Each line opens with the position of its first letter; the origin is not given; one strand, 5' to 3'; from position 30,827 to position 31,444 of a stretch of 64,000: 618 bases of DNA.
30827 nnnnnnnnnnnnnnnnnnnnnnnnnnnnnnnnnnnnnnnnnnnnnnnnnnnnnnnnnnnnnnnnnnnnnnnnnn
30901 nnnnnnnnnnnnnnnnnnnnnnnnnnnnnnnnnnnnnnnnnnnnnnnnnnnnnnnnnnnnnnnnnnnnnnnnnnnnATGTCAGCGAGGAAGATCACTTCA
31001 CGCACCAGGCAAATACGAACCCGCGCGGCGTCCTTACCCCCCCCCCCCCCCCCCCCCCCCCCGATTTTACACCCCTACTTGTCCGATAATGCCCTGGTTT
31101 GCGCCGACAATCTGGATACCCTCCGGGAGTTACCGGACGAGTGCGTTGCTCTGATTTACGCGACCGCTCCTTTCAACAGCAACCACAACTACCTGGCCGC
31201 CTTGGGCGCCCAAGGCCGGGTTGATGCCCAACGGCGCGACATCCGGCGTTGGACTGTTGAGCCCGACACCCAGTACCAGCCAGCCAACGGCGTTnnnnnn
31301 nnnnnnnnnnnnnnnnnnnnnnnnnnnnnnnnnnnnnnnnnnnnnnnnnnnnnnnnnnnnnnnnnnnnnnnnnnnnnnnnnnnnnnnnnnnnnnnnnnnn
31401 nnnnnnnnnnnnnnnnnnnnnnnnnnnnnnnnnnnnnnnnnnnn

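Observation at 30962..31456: C26 homopolymer in frame within a methyltransferase-like ORF: candidate slipped-strand phase switch, or an assembly artefact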

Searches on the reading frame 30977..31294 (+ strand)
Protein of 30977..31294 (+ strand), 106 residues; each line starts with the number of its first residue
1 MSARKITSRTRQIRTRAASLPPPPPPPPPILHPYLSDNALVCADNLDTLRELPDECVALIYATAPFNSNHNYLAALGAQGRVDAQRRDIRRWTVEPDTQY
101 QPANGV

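Call 43: find_homologous_proteins(query=A2, max_evalue=1e-10)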
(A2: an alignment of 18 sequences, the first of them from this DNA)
Query A2 (18 sequences) (106 aa, profile of the alignment): 815 proteins with E <= 1e-10 among 8000 candidates; the best 120 are listed.
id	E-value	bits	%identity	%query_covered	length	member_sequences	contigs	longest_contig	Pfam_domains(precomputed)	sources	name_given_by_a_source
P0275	9.9e-45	168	73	66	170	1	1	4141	PF01555.25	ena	-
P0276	6.8e-43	162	73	71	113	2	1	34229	-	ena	-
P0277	8.9e-43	162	69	71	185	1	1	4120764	PF01555.25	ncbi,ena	-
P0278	2.0e-42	161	67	81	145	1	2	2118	-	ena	-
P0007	9.5e-42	159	50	94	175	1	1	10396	-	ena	-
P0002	2.9e-41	157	73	60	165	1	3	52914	-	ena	-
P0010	5.1e-41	156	54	66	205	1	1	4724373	PF01555.25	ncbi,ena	-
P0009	6.6e-41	156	61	66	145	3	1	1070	-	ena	-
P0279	1.3e-40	155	70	60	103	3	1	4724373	-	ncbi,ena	-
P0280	3.9e-40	153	76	67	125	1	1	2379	-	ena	-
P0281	7.3e-40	153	57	91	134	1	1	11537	-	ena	-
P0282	9.6e-40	152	66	66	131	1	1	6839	-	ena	-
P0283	4.9e-39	150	59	89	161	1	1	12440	-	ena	-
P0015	5.2e-38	147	61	63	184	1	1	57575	PF01555.25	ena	-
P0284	1.5e-37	145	56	83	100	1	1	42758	-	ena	-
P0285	2.4e-37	145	54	64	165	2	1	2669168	PF01555.25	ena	-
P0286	2.5e-37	145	71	64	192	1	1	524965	PF01555.25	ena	-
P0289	4.0e-36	141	54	63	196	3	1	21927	PF01555.25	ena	-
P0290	4.3e-36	141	51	64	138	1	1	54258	PF01555.25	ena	-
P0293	1.4e-35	139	54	76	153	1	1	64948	PF01555.25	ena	-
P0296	6.8e-34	133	57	64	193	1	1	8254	PF01555.25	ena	-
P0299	4.3e-33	131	56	58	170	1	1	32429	PF01555.25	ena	-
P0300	5.5e-33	131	51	64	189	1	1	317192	PF01555.25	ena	-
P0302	5.4e-28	115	52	53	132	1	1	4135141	PF01555.25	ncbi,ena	-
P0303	1.1e-23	101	60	50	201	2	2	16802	PF01555.25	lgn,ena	-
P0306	4.4e-17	80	55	30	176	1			PF01555.25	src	-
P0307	3.2e-16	77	40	60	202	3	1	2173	PF01555.25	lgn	-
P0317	2.5e-14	71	36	63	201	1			PF01555.25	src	-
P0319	3.1e-14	70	43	64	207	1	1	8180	PF01555.25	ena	-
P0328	7.9e-14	69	35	64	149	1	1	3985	PF01555.25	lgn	-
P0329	1.0e-13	69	39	62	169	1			PF01555.25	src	-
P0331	1.1e-13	69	44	58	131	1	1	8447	PF01555.25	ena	-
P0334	1.2e-13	69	35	62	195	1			PF01555.25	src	-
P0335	1.2e-13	69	39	60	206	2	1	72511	PF01555.25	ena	-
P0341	2.0e-13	68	39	59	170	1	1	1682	PF01555.25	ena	-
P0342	2.1e-13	68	40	61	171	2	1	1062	PF01555.25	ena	-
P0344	2.1e-13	68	33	62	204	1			PF01555.25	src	-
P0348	2.9e-13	67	40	63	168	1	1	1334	PF01555.25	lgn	-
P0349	3.4e-13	67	41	59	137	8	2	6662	PF01555.25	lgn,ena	-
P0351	3.7e-13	67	42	59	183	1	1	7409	PF01555.25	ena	-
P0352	3.7e-13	67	54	36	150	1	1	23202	PF01555.25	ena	-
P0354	4.2e-13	67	37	60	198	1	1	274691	PF01555.25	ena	-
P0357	4.7e-13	67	36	62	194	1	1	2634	PF01555.25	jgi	-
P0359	5.1e-13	67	35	62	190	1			PF01555.25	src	-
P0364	5.9e-13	66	54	36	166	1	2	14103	PF01555.25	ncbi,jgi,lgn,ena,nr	ncbi:MAG TPA: DNA methyltransferase [Ktedonobacteraceae bacterium]|nr:DNA methyltransferase [Ktedono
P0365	6.0e-13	66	40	60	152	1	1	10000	PF01555.25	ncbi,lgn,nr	ncbi:MAG: hypothetical protein LDL33_07340 [Desulfomonile sp.]|nr:hypothetical protein [Desulfomonil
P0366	6.2e-13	66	42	64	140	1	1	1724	PF01555.25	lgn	-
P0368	6.4e-13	66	40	67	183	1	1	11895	PF01555.25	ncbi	-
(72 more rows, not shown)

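Call 45: find_encoding_contigs(protein=P0278, flank=2500, max_places=4)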
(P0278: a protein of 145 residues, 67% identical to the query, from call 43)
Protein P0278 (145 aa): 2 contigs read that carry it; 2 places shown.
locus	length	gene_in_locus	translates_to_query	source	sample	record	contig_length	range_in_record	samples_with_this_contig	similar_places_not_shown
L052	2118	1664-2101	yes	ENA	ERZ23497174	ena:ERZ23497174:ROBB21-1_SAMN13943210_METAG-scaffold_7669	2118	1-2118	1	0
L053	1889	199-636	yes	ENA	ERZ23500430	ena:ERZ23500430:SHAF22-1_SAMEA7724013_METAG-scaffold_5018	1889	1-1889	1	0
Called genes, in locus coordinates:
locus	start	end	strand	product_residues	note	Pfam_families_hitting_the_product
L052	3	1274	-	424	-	PF00226:DnaJ, PF01556:DnaJ_C, PF00684:DnaJ_CXXCXGXG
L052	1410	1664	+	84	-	-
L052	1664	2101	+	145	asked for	-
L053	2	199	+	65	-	?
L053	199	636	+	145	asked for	-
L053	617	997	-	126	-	PF01609:DDE_Tnp_1, PF13586:DDE_Tnp_1_2 (weak)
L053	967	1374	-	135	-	PF13340:DUF4096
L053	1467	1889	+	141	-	?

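Call 46: find_encoding_contigs(protein=P0302, flank=2500, max_places=3)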
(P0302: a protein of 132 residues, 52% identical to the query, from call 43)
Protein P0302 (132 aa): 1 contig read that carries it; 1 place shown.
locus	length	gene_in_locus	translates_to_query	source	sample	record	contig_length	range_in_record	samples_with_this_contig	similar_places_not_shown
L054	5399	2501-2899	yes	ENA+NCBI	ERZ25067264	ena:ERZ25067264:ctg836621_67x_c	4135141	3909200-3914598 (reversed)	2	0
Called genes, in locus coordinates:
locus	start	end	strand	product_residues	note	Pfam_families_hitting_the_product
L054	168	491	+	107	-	-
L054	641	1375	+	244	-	PF09376:NurA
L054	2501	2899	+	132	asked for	PF01555:N6_N4_Mtase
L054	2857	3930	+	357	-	PF01555:N6_N4_Mtase, PF13847:Methyltransf_31 (weak)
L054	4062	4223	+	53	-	PF18930:DUF5679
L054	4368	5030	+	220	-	-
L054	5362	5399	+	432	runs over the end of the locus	PF00270:DEAD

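Call 50: find_encoding_contigs(protein=P0276, flank=3000, max_places=3)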
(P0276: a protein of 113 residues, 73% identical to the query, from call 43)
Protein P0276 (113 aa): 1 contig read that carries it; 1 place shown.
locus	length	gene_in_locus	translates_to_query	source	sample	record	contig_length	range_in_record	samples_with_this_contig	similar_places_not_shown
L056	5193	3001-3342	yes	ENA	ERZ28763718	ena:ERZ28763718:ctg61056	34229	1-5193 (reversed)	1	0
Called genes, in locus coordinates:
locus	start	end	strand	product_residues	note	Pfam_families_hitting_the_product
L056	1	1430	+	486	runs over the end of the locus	PF01555:N6_N4_Mtase, PF01844:HNH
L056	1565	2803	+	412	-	PF05598:DUF772, PF01609:DDE_Tnp_1, PF13751:DDE_Tnp_1_6 (faint)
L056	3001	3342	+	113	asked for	-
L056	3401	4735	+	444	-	PF01555:N6_N4_Mtase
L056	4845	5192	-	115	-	?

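Call 58: search_protein_families(library=ncbifam, proteins=[L054:2857-3930:+, L056:3401-4735:+], max_evalue=0.001)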
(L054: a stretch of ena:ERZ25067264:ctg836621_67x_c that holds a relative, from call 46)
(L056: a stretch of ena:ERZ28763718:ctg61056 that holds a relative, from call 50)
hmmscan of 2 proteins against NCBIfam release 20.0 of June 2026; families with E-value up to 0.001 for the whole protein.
L054:2857-3930:+ (357 aa): 5 families
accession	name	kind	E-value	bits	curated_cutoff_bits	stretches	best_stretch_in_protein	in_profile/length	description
NF008572.0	PRK11524.1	equivalog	2.3e-20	72.9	292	1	11-164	105-256/294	adenine-specific DNA-methyltransferase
NF050803.1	DnaMtaseCcrMCaul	equivalog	8.7e-17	61.1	830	1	103-167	186-250/350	adenine-specific DNA-methyltransferase CcrM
NF010253.0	PRK13699.1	subfamily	1.6e-10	41.1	244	1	103-167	144-208/226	DNA methyltransferase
NF043040.1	corrin_prot_MT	hypoth_equivalog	1.6e-05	24.4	180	1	96-172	15-91/216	corrinoid protein-associated methyltransferase CpaM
TIGR01177.1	TIGR01177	hypoth_equivalog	0.00019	20.9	316.55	1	121-157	181-217/330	TIGR01177 family methyltransferase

L056:3401-4735:+ (444 aa): 5 families
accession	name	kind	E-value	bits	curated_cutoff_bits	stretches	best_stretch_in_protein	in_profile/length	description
NF008572.0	PRK11524.1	equivalog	1e-20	74.1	292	1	201-262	195-256/294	adenine-specific DNA-methyltransferase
NF050803.1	DnaMtaseCcrMCaul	equivalog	7.6e-19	67.8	830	1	200-264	185-249/350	adenine-specific DNA-methyltransferase CcrM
NF010253.0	PRK13699.1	subfamily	2.4e-09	37.2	244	1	200-264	143-207/226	DNA methyltransferase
NF043040.1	corrin_prot_MT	hypoth_equivalog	9e-05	22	180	1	210-280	31-101/216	corrinoid protein-associated methyltransferase CpaM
TIGR01177.1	TIGR01177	hypoth_equivalog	0.0007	19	316.55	0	218-254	180-216/330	TIGR01177 family methyltransferase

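Call 59: search_protein_families(library=padloc, proteins=[L056:3401-4735:+], max_evalue=0.001)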
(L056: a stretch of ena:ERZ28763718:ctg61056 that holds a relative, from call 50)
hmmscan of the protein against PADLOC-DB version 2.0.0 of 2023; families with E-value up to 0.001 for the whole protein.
L056:3401-4735:+ (444 aa): 60 families (the best 25 are shown)
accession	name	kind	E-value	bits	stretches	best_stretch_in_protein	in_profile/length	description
PDLC03354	MTase_II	-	4.1e-72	241.5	1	3-265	128-385/425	Type II methyltransferase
PDLC03339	MTase_II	-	7.7e-53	177.7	2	171-290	181-298/399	Type II methyltransferase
PDLC03300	MTase_II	-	1.2e-46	157.2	2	175-266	190-280/302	Type II methyltransferase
PDLC03644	MTase_III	-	1.2e-34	118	1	8-262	113-393/542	Type III methyltransferase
PDLC03371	MTase_II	-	2.4e-30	104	2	175-264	166-254/260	Type II methyltransferase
PDLC03638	MTase_III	-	1.7e-29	100.8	1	6-256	433-671/816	Type III methyltransferase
PDLC03636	MTase_III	-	6.6e-29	99.1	2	7-88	99-182/575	Type III methyltransferase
PDLC03299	MTase_II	-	1.2e-28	98.4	2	192-263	187-258/296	Type II methyltransferase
PDLC03635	MTase_III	-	1.2e-27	94.9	2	4-97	268-369/708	Type III methyltransferase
PDLC03633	MTase_III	-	8.8e-27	92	2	198-289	289-381/616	Type III methyltransferase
PDLC03641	MTase_III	-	1.1e-23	81.8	1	3-242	183-432/657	Type III methyltransferase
PDLC03634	MTase_III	-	1.1e-22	78.7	1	7-241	176-429/621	Type III methyltransferase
PDLC03320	MTase_II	-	5.7e-22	76.2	1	183-264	196-276/289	Type II methyltransferase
PDLC03216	MTase_II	-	1.6e-19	68.2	1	201-265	194-258/364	Type II methyltransferase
PDLC03265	MTase_II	-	8.5e-19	66.1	2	201-262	267-328/333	Type II methyltransferase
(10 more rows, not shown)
